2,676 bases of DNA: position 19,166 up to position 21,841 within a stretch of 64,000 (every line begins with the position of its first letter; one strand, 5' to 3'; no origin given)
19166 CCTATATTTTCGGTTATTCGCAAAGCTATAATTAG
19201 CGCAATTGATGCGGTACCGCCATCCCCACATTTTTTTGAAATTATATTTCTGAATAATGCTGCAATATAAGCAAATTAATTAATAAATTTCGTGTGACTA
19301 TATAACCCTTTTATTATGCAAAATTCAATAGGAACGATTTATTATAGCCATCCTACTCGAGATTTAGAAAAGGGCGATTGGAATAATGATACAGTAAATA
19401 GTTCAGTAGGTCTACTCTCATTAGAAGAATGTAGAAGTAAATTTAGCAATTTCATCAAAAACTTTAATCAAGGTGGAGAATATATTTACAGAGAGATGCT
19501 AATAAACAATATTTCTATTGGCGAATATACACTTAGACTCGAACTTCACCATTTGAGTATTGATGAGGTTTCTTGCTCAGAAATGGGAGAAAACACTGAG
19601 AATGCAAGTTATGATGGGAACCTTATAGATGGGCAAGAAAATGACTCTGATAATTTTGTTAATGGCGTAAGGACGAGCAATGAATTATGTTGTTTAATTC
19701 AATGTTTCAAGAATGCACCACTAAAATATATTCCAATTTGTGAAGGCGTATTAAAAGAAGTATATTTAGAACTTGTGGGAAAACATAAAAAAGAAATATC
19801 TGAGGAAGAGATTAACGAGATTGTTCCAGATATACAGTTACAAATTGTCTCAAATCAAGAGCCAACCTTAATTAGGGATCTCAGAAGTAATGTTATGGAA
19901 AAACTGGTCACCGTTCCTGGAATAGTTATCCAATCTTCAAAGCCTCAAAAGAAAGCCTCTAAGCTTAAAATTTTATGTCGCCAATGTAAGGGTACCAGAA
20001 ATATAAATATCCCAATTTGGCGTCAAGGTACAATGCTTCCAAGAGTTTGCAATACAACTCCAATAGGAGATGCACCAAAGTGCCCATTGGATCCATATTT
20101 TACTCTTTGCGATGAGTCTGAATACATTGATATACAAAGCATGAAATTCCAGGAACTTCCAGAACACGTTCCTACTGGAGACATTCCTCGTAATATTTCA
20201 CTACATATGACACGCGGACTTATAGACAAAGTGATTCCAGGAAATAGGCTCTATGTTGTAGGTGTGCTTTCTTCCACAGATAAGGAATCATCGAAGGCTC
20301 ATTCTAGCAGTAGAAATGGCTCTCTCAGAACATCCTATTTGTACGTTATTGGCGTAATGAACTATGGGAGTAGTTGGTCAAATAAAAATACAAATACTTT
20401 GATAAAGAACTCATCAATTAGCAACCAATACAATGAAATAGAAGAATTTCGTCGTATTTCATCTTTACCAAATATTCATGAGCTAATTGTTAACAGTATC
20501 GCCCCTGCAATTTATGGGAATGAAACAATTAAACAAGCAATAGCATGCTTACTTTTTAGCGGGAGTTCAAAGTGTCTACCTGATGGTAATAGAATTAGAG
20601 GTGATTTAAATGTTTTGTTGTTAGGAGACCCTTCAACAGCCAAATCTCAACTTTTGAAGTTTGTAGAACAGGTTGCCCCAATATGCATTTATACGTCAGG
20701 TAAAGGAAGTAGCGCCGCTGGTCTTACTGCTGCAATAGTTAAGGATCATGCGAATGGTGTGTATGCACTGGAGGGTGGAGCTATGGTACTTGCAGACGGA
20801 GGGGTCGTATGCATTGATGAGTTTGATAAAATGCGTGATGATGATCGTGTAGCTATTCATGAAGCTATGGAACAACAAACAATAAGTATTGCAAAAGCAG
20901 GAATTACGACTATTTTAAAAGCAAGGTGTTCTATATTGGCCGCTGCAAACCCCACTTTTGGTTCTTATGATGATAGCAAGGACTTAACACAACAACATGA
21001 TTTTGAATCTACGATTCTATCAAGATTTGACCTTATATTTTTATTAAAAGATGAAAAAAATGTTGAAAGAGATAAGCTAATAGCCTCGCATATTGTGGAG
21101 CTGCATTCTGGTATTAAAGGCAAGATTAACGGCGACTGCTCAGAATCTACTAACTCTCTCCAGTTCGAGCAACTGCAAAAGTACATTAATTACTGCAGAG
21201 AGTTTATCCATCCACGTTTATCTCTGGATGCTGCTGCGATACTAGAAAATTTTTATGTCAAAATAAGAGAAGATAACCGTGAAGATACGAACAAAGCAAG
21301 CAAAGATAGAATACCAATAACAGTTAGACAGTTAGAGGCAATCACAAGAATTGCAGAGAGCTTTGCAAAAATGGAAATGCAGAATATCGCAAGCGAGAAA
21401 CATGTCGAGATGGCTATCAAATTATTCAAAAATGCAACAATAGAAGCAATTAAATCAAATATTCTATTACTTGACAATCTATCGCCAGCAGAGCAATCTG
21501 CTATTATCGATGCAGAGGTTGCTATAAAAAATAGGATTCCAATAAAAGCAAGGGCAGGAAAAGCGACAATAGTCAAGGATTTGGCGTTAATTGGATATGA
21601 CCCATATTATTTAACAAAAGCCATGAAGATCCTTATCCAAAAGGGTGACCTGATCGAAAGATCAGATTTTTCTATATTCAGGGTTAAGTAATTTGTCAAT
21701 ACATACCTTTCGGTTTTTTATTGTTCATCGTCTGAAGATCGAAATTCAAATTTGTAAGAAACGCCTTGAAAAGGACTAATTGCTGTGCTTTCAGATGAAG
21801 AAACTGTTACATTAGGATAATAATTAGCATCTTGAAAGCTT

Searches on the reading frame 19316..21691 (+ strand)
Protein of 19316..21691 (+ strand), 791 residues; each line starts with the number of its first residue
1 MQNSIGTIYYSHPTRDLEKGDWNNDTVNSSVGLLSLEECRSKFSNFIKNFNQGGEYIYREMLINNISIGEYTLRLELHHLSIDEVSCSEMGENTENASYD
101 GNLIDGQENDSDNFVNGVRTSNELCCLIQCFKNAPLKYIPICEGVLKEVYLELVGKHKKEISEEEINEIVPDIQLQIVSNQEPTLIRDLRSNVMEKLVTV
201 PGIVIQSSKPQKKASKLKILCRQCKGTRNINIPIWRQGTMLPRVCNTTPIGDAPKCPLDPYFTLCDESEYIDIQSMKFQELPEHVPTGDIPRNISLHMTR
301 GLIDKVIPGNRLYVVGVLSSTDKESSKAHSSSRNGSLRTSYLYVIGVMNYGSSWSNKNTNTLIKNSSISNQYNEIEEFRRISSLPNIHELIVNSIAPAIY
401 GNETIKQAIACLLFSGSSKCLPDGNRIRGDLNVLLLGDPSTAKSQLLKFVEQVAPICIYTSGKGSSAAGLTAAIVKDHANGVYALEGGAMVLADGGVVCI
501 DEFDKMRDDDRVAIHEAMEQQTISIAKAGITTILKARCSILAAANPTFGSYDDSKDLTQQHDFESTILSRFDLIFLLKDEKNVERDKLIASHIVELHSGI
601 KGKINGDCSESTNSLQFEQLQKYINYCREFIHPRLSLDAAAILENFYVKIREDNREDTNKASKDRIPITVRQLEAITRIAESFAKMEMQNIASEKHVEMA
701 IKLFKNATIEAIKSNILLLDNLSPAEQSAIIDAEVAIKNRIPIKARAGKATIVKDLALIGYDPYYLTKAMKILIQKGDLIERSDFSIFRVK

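Call 10: search_protein_families(library=pfam, proteins=[window:19316-21691:+])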
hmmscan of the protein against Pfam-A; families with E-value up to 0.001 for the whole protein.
window:19316-21691:+ (791 aa): 7 families
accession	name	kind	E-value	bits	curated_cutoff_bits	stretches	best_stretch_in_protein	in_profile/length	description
PF00493.29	MCM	-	3.1e-99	331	23.3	1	375-597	2-224/224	MCM P-loop domain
PF17207.9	MCM_OB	-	1.3e-29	102.9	24.8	1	186-320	2-124/126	MCM OB domain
PF17855.7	MCM_lid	-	1.2e-26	93.5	27.4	1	618-707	1-86/87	MCM AAA-lid domain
PF14551.11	MCM_N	-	4.9e-08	33.7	24.9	1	41-81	2-44/95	MCM N-terminal domain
PF01078.27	Mg_chelatase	-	2.5e-06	27.5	20.3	1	484-555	96-168/207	Magnesium chelatase, subunit ChlI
PF21933.2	MCM5_C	-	0.00016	21.9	27.2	1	734-782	3-51/59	MCM5, C-terminal domain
PF07728.20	AAA_5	-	0.00077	19.9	22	0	432-548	1-125/139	AAA domain (dynein-related subfamily)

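Call 18: find_homologous_proteins(query=window:19316-21691:+, max_evalue=1e-100)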
Query window:19316-21691:+ (791 aa): 4388 proteins with E <= 1e-100 among 8000 candidates; the best 120 are listed.
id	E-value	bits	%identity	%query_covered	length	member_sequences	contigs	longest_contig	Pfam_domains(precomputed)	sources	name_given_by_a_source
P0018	0.0e+0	1774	100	100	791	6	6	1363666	PF14551.12,PF17855.8,PF00493.30,PF01078.28,PF17207.10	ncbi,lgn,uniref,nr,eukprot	ncbi:DNA replication licensing factor MCM5 like AAA+ ATpase [Cryptosporidium parvum Iowa II]|uniref:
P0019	0.0e+0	1624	91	100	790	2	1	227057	PF14551.12,PF17855.8,PF00493.30,PF21933.3,PF01078.28,PF17207.10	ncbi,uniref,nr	ncbi:DNA replication licensing factor MCM5 like AAA+ ATPase [Cryptosporidium ubiquitum]|uniref:DNA r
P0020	0.0e+0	1605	89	100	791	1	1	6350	PF14551.12,PF17855.8,PF00493.30,PF21933.3,PF01078.28,PF17207.10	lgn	-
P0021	0.0e+0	1591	88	100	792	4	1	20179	PF14551.12,PF17855.8,PF00493.30,PF21933.3,PF01078.28,PF17207.10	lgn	-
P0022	0.0e+0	1408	78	100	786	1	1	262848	PF14551.12,PF17855.8,PF00493.30,PF21933.3,PF01078.28,PF17207.10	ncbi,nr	ncbi:putative DNA replication licensing factor MCM5 [Cryptosporidium felis]|nr:putative DNA replicat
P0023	0.0e+0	1311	73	100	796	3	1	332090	PF14551.12,PF17855.8,PF00493.30,PF21933.3,PF01078.28,PF17207.10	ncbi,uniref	ncbi:DNA replication licensing factor MCM5 like AAA+ ATpase [Cryptosporidium xiaoi]|uniref:DNA repli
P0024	0.0e+0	1302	73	100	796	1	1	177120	PF14551.12,PF17855.8,PF00493.30,PF21933.3,PF01078.28,PF17207.10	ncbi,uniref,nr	ncbi:DNA replication licensing factor MCM5 like AAA ATpase [Cryptosporidium ryanae]|uniref:DNA repli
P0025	0.0e+0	1181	67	99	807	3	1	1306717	PF14551.12,PF17855.8,PF00493.30,PF21933.3,PF01078.28,PF17207.10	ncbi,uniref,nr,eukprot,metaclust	ncbi:DNA replication licensing factor MCM5, putative [Cryptosporidium muris RN66]|uniref:DNA replica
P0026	6.0e-264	896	45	69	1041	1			PF00158.33,PF14551.12,PF07726.18,PF17855.8,PF00493.30,PF00004.36,PF21933.3,PF07728.21,PF01078.28,PF17207.10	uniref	uniref:DNA helicase n=1 Tax=Culicoides sonorensis TaxID=179676 RepID=A0A336MQU6_CULSO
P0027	8.5e-214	730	47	97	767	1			PF17855.8,PF00493.30,PF21933.3,PF01078.28,PF17207.10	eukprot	eukprot:GHVO01044626.1.p1 GENE.GHVO01044626.1~~GHVO01044626.1.p1 ORF type:complete len:768 (-),score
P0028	2.2e-213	729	47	95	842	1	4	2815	PF17855.8,PF00493.30,PF01078.28,PF17207.10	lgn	-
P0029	1.0e-204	700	46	97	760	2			PF14551.12,PF17855.8,PF00493.30,PF21933.3,PF17207.10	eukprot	eukprot:GHVN01030637.1.p1 GENE.GHVN01030637.1~~GHVN01030637.1.p1 ORF type:complete len:761 (+),score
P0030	1.3e-198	680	50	82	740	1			PF17855.8,PF00493.30,PF21933.3,PF01078.28,PF17207.10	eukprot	eukprot:Protomagalhaensia_sp_Gyna_25__5768@NODE_839_length_2526_cov_6_081222_g661_i0_p1_GENE_NODE_83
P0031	7.2e-197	674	46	97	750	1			PF17855.8,PF00493.30,PF21933.3,PF01078.28,PF17207.10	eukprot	eukprot:GHVP01048483.1.p1 GENE.GHVP01048483.1~~GHVP01048483.1.p1 ORF type:complete len:751 (+),score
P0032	7.9e-197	674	44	96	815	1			PF17855.8,PF00493.30,PF21933.3,PF01078.28,PF17207.10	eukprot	eukprot:Gregarina_sp_Pseudo_9__4630@NODE_481_length_2738_cov_16_530937_g453_i0_p1_GENE_NODE_481_leng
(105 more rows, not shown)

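Call 19: find_encoding_contigs(protein=P0019, flank=10000, max_places=1)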
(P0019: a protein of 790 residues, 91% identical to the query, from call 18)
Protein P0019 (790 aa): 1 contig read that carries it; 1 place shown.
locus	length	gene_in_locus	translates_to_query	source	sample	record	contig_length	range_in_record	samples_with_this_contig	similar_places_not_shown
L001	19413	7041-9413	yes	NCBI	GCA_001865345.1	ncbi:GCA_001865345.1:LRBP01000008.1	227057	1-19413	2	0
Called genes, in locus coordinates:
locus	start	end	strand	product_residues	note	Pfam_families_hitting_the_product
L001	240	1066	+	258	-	-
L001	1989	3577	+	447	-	PF15247:SLBP_RNA_bind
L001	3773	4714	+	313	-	PF01398:JAB, PF13012:MitMem_reg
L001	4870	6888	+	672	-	PF03291:mRNA_G-N7_MeTrfase, PF13489:Methyltransf_23 (weak), PF08241:Methyltransf_11, PF08242:Methyltransf_12, PF13649:Methyltransf_25, PF13847:Methyltransf_31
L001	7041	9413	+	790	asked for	PF14551:MCM_N (faint), PF17207:MCM_OB, PF00493:MCM, PF01078:Mg_chelatase (faint), PF17855:MCM_lid, PF21933:MCM5_C (faint)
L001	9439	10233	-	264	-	-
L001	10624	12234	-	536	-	-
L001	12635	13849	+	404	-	PF01467:CTP_transf_like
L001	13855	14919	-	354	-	-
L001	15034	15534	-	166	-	PF00132:Hexapep (faint)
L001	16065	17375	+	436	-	-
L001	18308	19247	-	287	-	PF03770:IPK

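Call 20: find_encoding_contigs(protein=P0022, flank=10000, max_places=1)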
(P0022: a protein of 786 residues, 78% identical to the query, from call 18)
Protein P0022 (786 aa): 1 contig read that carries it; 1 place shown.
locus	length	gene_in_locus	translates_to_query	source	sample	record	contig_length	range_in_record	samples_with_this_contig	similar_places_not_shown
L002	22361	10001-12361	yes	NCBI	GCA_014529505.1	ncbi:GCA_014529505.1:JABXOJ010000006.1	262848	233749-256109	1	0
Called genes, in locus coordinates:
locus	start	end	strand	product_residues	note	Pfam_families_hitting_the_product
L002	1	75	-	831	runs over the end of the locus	-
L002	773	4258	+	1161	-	-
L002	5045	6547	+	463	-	PF15247:SLBP_RNA_bind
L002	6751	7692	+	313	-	PF01398:JAB, PF13012:MitMem_reg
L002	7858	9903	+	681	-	PF03291:mRNA_G-N7_MeTrfase, PF13489:Methyltransf_23, PF13847:Methyltransf_31, PF08241:Methyltransf_11, PF08242:Methyltransf_12, PF13649:Methyltransf_25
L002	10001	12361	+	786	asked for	PF14551:MCM_N (faint), PF17207:MCM_OB, PF00493:MCM, PF01078:Mg_chelatase (faint), PF17855:MCM_lid, PF21933:MCM5_C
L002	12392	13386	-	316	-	-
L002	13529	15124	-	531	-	-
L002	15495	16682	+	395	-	PF01467:CTP_transf_like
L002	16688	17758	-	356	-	-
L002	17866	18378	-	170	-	PF00132:Hexapep (faint)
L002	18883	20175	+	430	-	-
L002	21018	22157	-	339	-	PF03770:IPK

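Call 21: find_encoding_contigs(protein=P0024, flank=10000, max_places=1)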
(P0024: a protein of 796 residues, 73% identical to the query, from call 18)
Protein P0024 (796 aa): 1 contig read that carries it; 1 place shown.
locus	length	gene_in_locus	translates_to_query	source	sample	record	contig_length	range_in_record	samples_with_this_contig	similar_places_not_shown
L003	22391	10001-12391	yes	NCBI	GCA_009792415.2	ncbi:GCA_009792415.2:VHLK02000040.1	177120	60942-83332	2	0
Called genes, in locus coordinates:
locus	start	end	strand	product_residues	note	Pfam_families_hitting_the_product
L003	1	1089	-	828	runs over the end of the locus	-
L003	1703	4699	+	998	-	-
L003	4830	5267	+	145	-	-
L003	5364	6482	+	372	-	PF15247:SLBP_RNA_bind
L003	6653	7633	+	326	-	PF01398:JAB, PF13012:MitMem_reg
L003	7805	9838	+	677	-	PF03291:mRNA_G-N7_MeTrfase, PF13847:Methyltransf_31, PF08241:Methyltransf_11, PF08242:Methyltransf_12 (weak), PF13649:Methyltransf_25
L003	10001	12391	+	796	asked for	PF14551:MCM_N (faint), PF17207:MCM_OB, PF00493:MCM, PF01078:Mg_chelatase (weak), PF17855:MCM_lid, PF21933:MCM5_C (weak)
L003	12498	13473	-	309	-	-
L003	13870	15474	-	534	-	-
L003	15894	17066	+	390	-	PF01467:CTP_transf_like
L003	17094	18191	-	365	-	-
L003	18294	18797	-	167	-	PF00132:Hexapep (faint)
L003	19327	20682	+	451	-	-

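Call 22: find_encoding_contigs(protein=P0025, flank=10000, max_places=1)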
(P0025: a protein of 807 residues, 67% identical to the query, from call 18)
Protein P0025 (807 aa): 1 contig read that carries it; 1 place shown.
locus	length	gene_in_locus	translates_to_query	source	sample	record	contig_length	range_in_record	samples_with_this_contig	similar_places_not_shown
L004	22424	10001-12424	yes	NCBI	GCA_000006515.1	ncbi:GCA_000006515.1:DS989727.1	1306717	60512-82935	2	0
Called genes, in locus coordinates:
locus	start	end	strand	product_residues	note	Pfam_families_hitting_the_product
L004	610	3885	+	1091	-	-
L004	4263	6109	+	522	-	PF15247:SLBP_RNA_bind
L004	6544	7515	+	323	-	PF01398:JAB, PF13012:MitMem_reg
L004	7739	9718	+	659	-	PF03291:mRNA_G-N7_MeTrfase, PF13847:Methyltransf_31, PF08241:Methyltransf_11, PF08242:Methyltransf_12, PF13649:Methyltransf_25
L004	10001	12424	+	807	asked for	PF14551:MCM_N (faint), PF17207:MCM_OB, PF00493:MCM, PF01078:Mg_chelatase (faint), PF17855:MCM_lid, PF21933:MCM5_C (weak)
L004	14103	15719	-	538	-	-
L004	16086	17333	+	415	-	PF01467:CTP_transf_like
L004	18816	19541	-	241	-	-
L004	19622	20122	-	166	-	PF00132:Hexapep (weak)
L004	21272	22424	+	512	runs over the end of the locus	-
